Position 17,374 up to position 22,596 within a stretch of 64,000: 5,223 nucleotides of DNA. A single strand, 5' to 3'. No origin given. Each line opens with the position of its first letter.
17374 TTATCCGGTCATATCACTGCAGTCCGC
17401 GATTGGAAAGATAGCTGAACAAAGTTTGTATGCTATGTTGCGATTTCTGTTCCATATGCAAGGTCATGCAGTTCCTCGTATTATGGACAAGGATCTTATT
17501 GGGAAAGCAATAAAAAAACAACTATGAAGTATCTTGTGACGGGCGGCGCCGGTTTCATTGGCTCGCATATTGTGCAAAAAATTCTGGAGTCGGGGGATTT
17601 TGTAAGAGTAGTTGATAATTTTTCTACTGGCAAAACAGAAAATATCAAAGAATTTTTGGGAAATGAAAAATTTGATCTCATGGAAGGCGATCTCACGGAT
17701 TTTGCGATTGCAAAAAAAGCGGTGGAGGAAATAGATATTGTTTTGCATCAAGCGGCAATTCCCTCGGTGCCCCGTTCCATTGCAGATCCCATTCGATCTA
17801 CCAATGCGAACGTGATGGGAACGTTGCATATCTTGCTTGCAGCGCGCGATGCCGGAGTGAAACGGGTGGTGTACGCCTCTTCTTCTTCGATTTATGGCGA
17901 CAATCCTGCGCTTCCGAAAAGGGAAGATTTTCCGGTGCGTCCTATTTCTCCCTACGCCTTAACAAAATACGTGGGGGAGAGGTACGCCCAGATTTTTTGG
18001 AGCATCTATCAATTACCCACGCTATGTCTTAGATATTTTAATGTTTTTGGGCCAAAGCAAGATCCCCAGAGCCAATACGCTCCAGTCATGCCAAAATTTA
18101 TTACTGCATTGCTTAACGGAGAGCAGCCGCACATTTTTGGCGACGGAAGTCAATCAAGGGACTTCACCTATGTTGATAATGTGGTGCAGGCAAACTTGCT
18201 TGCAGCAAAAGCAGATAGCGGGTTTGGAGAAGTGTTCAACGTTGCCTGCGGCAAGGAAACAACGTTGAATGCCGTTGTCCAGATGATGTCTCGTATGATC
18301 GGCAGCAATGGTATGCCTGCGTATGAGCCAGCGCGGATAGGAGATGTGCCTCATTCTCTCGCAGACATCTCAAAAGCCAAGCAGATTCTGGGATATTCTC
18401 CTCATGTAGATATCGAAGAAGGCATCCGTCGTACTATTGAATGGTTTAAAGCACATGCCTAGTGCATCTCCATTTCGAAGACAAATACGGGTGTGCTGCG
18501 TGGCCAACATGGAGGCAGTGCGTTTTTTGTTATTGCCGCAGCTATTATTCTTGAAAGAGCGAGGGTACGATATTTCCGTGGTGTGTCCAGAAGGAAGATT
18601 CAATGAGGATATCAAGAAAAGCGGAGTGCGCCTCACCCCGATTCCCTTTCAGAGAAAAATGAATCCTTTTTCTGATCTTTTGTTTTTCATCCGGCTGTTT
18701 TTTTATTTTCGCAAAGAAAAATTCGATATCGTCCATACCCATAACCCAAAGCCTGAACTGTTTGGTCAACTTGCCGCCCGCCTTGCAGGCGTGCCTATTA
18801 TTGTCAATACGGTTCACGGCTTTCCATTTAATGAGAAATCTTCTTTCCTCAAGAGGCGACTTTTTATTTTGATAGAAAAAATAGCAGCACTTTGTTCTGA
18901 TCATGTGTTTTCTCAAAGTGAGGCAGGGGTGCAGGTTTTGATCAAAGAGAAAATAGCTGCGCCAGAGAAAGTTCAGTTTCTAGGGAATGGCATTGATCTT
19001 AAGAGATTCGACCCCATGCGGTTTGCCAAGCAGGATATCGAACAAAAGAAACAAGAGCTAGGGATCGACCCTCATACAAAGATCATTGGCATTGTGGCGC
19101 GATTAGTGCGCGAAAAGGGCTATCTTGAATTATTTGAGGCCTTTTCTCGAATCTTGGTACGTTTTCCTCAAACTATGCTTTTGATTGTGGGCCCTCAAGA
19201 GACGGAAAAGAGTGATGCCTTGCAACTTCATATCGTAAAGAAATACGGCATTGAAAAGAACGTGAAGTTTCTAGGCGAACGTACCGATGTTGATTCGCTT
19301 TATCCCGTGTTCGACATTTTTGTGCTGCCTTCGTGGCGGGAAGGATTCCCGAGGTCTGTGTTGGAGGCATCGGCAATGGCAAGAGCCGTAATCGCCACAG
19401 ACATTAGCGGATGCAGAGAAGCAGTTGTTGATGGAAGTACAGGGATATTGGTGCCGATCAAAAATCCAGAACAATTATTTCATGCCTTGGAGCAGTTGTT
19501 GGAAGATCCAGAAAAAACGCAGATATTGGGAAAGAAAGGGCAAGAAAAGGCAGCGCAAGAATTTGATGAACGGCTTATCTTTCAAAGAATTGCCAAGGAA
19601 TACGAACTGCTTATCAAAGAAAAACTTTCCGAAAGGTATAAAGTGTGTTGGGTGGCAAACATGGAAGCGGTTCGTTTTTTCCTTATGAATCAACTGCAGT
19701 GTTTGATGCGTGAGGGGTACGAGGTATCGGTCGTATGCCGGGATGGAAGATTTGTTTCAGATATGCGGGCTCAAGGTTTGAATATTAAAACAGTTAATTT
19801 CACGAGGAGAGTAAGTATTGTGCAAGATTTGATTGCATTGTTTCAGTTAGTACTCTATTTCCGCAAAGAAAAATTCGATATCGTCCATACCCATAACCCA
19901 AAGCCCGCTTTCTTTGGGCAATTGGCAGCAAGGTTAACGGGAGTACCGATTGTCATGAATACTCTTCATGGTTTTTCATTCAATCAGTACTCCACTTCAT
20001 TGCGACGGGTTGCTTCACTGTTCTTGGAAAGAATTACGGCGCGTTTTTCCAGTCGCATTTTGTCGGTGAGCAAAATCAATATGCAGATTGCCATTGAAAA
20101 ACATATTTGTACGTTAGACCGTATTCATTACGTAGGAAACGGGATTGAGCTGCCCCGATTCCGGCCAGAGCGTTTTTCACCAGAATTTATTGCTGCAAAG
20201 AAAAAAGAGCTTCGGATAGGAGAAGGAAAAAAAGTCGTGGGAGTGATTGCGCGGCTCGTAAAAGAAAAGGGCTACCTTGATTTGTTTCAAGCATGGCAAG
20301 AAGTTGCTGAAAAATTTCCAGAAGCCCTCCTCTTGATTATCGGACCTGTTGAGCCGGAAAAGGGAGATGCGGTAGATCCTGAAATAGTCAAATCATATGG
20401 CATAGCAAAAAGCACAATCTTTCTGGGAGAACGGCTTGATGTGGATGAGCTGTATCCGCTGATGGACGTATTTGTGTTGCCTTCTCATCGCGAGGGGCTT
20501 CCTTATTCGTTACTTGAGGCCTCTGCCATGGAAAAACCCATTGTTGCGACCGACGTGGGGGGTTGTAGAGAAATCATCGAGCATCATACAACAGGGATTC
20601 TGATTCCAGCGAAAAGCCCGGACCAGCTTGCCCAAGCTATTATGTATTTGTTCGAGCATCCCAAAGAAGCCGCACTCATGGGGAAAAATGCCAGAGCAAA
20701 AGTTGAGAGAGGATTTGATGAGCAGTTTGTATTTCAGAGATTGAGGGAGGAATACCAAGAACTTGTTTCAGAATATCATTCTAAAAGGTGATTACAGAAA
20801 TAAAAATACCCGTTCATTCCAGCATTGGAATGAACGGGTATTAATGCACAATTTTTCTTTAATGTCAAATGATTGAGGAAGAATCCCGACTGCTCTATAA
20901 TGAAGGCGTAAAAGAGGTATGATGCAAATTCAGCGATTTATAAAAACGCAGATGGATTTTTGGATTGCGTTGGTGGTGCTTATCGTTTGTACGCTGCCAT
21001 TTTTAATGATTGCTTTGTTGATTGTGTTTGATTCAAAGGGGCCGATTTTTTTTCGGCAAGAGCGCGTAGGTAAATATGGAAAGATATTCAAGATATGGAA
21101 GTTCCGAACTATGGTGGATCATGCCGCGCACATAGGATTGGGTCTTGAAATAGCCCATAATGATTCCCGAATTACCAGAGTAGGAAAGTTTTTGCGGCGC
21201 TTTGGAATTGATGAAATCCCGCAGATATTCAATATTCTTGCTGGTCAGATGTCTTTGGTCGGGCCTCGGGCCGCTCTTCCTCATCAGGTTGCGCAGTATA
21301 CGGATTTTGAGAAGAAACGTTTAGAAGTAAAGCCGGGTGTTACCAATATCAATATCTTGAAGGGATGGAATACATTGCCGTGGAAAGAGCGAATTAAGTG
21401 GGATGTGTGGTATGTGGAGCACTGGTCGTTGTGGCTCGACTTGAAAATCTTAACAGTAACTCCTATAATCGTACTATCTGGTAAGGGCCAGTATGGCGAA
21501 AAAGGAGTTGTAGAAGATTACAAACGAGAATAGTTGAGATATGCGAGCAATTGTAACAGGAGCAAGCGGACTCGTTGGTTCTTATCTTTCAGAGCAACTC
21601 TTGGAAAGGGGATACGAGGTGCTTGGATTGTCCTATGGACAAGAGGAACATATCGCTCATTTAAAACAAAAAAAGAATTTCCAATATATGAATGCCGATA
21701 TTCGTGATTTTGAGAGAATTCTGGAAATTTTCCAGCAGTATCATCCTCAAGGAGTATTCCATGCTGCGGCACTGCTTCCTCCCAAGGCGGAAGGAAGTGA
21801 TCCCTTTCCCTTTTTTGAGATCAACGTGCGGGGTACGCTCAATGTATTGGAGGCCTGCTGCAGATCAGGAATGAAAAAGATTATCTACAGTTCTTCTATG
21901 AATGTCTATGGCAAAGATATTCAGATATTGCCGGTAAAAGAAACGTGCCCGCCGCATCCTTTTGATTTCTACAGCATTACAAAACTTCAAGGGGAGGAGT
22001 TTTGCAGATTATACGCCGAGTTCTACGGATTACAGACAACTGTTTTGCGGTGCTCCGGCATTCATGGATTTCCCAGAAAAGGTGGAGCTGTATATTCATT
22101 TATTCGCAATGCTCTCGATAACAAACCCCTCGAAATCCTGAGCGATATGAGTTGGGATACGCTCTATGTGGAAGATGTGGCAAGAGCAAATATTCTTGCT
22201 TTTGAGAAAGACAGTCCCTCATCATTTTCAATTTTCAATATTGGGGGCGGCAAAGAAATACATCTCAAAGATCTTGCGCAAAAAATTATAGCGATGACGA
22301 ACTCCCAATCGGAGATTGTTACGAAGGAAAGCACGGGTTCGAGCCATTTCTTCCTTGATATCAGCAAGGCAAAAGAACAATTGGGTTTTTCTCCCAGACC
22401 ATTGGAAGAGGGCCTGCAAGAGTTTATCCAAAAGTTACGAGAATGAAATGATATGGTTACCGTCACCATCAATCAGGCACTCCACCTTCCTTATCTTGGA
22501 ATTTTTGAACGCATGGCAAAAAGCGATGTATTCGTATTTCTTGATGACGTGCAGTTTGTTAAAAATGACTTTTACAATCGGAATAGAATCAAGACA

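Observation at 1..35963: A 29-kb co-directional glycan locus sits directly upstream of a giant Ig-domain surface protein, an S-layer-glycosylation-like arrangement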

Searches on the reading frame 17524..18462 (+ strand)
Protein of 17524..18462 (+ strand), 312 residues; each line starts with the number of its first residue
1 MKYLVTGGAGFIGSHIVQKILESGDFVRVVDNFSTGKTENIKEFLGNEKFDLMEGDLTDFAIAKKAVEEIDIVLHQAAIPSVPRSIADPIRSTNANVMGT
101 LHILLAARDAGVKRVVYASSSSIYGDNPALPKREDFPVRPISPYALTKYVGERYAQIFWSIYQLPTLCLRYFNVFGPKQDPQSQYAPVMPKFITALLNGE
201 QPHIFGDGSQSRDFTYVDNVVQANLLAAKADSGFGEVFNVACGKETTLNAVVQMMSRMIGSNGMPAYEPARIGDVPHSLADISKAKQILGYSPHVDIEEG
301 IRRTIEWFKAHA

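Call 4: search_protein_families(library=pfam, proteins=[window:17524-18462:+])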
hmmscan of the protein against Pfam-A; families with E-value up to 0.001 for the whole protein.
window:17524-18462:+ (312 aa): 10 families
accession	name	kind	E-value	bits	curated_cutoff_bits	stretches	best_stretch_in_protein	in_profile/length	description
PF01370.27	Epimerase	-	3.1e-62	210.5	20.9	1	4-241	2-240/240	NAD dependent epimerase/dehydratase family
PF16363.11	GDP_Man_Dehyd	-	2e-58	198.9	27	1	4-304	1-332/332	GDP-mannose 4,6 dehydratase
PF01073.25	3Beta_HSD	-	2.6e-30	105.9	22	1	4-230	1-231/280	3-beta hydroxysteroid dehydrogenase/isomerase family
PF02719.21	Polysacc_synt_2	-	2.7e-16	60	20.2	1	4-262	2-250/293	Polysaccharide biosynthesis protein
PF07993.18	NAD_binding_4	-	7.3e-13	48.7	20.1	1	5-223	1-257/258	Male sterility protein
PF13460.12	NAD_binding_10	-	1.8e-11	44.7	27.2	1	7-131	1-110/184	NAD(P)H-binding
PF04321.23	RmlD_sub_bind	-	1.1e-09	38.2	27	1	1-156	1-137/287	RmlD substrate binding domain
PF05368.20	NmrA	-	5.6e-07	29.9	27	1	4-120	6-107/298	NmrA-like family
PF00106.31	adh_short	-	6.9e-05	22.8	26.6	1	4-72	4-80/195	short chain dehydrogenase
PF03435.24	Sacchrp_dh_NADP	-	0.00095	19.9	25.1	0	8-98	5-96/129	Saccharopine dehydrogenase NADP binding domain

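Call 62: search_protein_families(library=ncbifam, proteins=[window:17524-18462:+], max_evalue=1e-10)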
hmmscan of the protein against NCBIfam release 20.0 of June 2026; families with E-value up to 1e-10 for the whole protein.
window:17524-18462:+ (312 aa): 23 families
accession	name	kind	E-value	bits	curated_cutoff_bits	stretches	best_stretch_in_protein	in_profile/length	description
NF011728.1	PRK15181.1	equivalog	2.3e-83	280.1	760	1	2-308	17-337/348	Vi polysaccharide biosynthesis UDP-N-acetylglucosaminuronic acid C-4 epimerase TviC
TIGR01179.1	galE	equivalog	1.2e-54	185.4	262.3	1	3-310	2-327/332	UDP-glucose 4-epimerase GalE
TIGR04180.1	EDH_00030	hypoth_equivalog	4.1e-54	183.7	475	1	4-295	2-296/297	NAD-dependent 4,6-dehydratase LegB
TIGR01181.1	dTDP_gluc_dehyt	equivalog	3.2e-51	174.3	365.1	1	2-311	1-314/321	dTDP-glucose 4,6-dehydratase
TIGR02197.1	heptose_epim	equivalog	4.2e-44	151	274.6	1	4-310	2-315/316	ADP-glyceromanno-heptose 6-epimerase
NF007956.0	PRK10675.1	subfamily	1.1e-38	133.3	394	1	1-310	1-331/338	UDP-glucose 4-epimerase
NF007490.0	PRK10084.1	subfamily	9.5e-29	100.5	649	1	1-310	1-336/361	dTDP-glucose 4,6-dehydratase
NF007582.0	PRK10217.1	equivalog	2.3e-28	99.3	698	1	2-310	3-333/355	dTDP-glucose 4,6-dehydratase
TIGR03466.1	HpnA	hypoth_equivalog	1.1e-27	96.9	367.65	1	1-261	1-248/327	hopanoid-associated sugar epimerase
NF042422.1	oxyalk_red_OleD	equivalog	7.1e-27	94.6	580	1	1-253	1-244/329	2-alkyl-3-oxoalkanoate reductase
NF008360.0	PRK11150.1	equivalog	1.3e-24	87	452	1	4-255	3-250/310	ADP-glyceromanno-heptose 6-epimerase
NF008872.0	PRK11908.1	equivalog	2.7e-23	82.6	294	1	2-311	3-338/349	bifunctional UDP-4-keto-pentose/UDP-xylose synthase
NF047922.1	GDPFucSynFcl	equivalog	6.8e-21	75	500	1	48-310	35-303/308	GDP-L-fucose synthase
NF042423.1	oxyalk_red_Shew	equivalog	7.5e-20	71.3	580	1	2-230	10-223/331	2-alkyl-3-oxoalkanoate reductase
NF052578.1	StrlDmthSdmBMthl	equivalog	1.1e-19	71.4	600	1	1-261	1-247/328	sterol demethylase protein SdmB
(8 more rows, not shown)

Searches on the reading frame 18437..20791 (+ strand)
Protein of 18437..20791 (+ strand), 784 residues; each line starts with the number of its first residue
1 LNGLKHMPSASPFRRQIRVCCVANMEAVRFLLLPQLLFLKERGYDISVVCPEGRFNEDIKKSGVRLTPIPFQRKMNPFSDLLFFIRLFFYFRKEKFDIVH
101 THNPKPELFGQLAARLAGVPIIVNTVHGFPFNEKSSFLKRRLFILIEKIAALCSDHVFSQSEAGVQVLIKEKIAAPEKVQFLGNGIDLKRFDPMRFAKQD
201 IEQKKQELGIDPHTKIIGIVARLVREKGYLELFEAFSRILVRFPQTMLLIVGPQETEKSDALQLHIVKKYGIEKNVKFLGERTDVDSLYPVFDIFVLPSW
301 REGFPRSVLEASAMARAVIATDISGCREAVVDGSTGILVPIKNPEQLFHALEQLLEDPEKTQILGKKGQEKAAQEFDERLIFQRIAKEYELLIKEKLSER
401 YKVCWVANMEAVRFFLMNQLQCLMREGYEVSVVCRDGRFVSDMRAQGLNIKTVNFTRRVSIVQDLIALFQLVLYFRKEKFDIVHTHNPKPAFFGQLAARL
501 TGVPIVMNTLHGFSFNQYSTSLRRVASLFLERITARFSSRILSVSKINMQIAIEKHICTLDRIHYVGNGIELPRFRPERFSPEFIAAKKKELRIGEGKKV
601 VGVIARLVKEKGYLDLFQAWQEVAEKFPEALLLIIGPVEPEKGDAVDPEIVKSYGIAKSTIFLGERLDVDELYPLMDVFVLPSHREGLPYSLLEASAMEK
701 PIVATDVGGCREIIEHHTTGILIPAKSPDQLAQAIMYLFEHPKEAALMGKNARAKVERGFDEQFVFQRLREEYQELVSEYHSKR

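Call 4: search_protein_families(library=pfam, proteins=[window:18437-20791:+])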
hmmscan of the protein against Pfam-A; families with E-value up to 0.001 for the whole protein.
window:18437-20791:+ (784 aa): 7 families
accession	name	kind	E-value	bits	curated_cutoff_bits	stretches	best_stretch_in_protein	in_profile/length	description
PF00534.26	Glycos_transf_1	-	4.6e-77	257.9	26.4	2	587-754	4-171/172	Glycosyl transferases group 1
PF13692.12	Glyco_trans_1_4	-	2.5e-68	229.2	27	2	215-357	2-142/142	Glycosyl transferases group 1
PF13439.12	Glyco_transf_4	-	1.5e-42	146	28.5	2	416-572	8-168/170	Glycosyltransferase Family 4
PF13579.12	Glyco_trans_4_4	-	7.4e-39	134.1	29.7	2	416-569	7-158/158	Glycosyl transferase 4-like domain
PF13477.12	Glyco_trans_4_2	-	6.7e-34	117.5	23.4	2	18-161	1-139/139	Glycosyl transferase 4-like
PF20706.3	GT4-conflict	-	6.7e-10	38.9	26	1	213-332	196-322/385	Family 4 Glycosyltransferase in conflict systems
PF13524.12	Glyco_trans_1_2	-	3.1e-08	34.1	25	1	687-761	62-134/144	Glycosyl transferase-like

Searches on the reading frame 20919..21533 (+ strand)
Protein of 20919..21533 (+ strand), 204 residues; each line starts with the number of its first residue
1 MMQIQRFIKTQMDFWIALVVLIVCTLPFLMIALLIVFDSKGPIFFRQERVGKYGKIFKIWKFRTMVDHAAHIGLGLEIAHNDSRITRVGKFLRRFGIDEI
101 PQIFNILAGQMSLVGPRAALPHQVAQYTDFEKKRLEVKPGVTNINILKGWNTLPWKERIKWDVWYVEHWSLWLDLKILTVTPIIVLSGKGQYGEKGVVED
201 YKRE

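Call 4: search_protein_families(library=pfam, proteins=[window:20919-21533:+])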
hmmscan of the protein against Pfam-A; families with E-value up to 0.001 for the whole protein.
window:20919-21533:+ (204 aa): 1 family
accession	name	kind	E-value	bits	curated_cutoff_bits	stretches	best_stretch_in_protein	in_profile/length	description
PF02397.22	Bac_transf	-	3.2e-60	203.2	27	1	9-186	1-178/179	Bacterial sugar transferase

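Call 62: search_protein_families(library=ncbifam, proteins=[window:20919-21533:+], max_evalue=1e-10)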
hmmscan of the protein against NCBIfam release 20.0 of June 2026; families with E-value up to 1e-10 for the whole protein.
window:20919-21533:+ (204 aa): 10 families
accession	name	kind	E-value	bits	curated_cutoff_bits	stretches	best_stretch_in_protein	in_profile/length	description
TIGR03025.1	EPS_sugtrans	subfamily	2.4e-74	251.2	295.55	1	3-192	252-445/445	exopolysaccharide biosynthesis polyprenyl glycosylphosphotransferase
TIGR03023.1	WcaJ_sugtrans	equivalog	1.7e-63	215.5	410.75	1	2-190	256-451/453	undecaprenyl-phosphate glucose phosphotransferase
TIGR03022.1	WbaP_sugtrans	subfamily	5.9e-56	190.6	403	2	80-192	344-456/456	undecaprenyl-phosphate galactose phosphotransferase WbaP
TIGR03013.1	EpsB_2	subfamily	8.8e-48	163.5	393.35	1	4-190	250-441/443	TIGR03013 family XrtA/PEP-CTERM system glycosyltransferase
NF041877.1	EPS_EpsZ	equivalog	3.5e-46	157.8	800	1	7-190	264-457/459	exopolysaccharide biosynthesis polyisoprenyl-phosphate hexose-1-phosphate transferase EpsZ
NF052601.1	undeca_RfbP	equivalog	4.6e-46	157.1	330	1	5-187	41-237/244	undecaprenyl-phosphate galactose phosphotransferase family protein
NF007518.0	PRK10124.1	equivalog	1.1e-40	139.7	684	1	3-181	268-453/464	undecaprenyl-phosphate glucose phosphotransferase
NF050817.1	PolSacchBiosHfsE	equivalog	1.9e-40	139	750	1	5-182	268-456/467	polysaccharide biosynthesis protein HfsE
NF011751.0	PRK15204.1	equivalog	1.2e-35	123.1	907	1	5-192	276-476/476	undecaprenyl-phosphate galactose phosphotransferase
NF045514.1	glycotran_HepC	equivalog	1.6e-24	86.4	140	1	3-118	111-211/220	heterocyst development glycosyltransferase HepC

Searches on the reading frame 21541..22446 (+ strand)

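Call 5: search_protein_families(library=pfam, proteins=[window:21541-22446:+])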
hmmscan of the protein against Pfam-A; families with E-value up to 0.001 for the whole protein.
window:21541-22446:+ (301 aa): 9 families
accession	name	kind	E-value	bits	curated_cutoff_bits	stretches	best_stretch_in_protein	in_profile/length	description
PF01370.27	Epimerase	-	7.1e-50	170.1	20.9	1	4-235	2-240/240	NAD dependent epimerase/dehydratase family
PF16363.11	GDP_Man_Dehyd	-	2.4e-40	139.4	27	1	4-293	1-330/332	GDP-mannose 4,6 dehydratase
PF04321.23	RmlD_sub_bind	-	9e-27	94.3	27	1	1-300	1-286/287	RmlD substrate binding domain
PF01073.25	3Beta_HSD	-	6.1e-22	78.4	22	1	4-222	1-230/280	3-beta hydroxysteroid dehydrogenase/isomerase family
PF02719.21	Polysacc_synt_2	-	2.2e-15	57.1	20.2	1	4-119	2-128/293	Polysaccharide biosynthesis protein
PF13460.12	NAD_binding_10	-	4e-10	40.3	27.2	1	7-125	1-104/184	NAD(P)H-binding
PF07993.18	NAD_binding_4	-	1.8e-09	37.6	20.1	1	72-181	92-214/258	Male sterility protein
PF00106.31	adh_short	-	6.5e-05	22.9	26.6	1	3-66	3-70/195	short chain dehydrogenase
PF05368.20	NmrA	-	8.7e-05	22.7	27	1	4-121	6-109/298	NmrA-like family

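Call 62: search_protein_families(library=ncbifam, proteins=[window:21541-22446:+], max_evalue=1e-10)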
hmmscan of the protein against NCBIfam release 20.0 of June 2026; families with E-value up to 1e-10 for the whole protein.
window:21541-22446:+ (301 aa): 18 families
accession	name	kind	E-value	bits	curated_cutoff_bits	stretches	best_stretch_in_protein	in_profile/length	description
TIGR01179.1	galE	equivalog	7.6e-35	120.3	262.3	1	4-171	3-173/332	UDP-glucose 4-epimerase GalE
TIGR04180.1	EDH_00030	hypoth_equivalog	2.7e-31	108.8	475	1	4-264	2-267/297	NAD-dependent 4,6-dehydratase LegB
TIGR01181.1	dTDP_gluc_dehyt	equivalog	1.1e-30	106.9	365.1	1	3-297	2-309/321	dTDP-glucose 4,6-dehydratase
TIGR02622.1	CDP_4_6_dhtase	equivalog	2.8e-20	72.8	278.45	1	3-158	7-168/352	CDP-glucose 4,6-dehydratase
TIGR01214.1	rmlD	equivalog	3.3e-20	72.3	224.05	1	3-257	2-230/285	dTDP-4-dehydrorhamnose reductase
TIGR03466.1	HpnA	hypoth_equivalog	4.1e-20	71.9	367.65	1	1-257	1-250/327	hopanoid-associated sugar epimerase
NF007490.0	PRK10084.1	subfamily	5.3e-19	68.4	649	1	1-263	1-284/361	dTDP-glucose 4,6-dehydratase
NF007956.0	PRK10675.1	subfamily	2.8e-18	66.1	394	1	1-152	1-157/338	UDP-glucose 4-epimerase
NF042423.1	oxyalk_red_Shew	equivalog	2.9e-18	66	580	1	2-254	10-258/331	2-alkyl-3-oxoalkanoate reductase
TIGR02197.1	heptose_epim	equivalog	4.5e-18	65.5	274.6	1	4-150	2-144/316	ADP-glyceromanno-heptose 6-epimerase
NF007582.0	PRK10217.1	equivalog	5.8e-18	65.1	698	1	2-254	3-271/355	dTDP-glucose 4,6-dehydratase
NF042422.1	oxyalk_red_OleD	equivalog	2.6e-16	59.9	580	1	1-229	1-223/329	2-alkyl-3-oxoalkanoate reductase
NF047922.1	GDPFucSynFcl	equivalog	1.3e-14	54.4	500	1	4-295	6-297/308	GDP-L-fucose synthase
NF011728.1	PRK15181.1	equivalog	2.2e-14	53.2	760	1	2-285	17-322/348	Vi polysaccharide biosynthesis UDP-N-acetylglucosaminuronic acid C-4 epimerase TviC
NF043036.1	ErythonDh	equivalog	7.3e-14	51.7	325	1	1-160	1-165/321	D-erythronate dehydrogenase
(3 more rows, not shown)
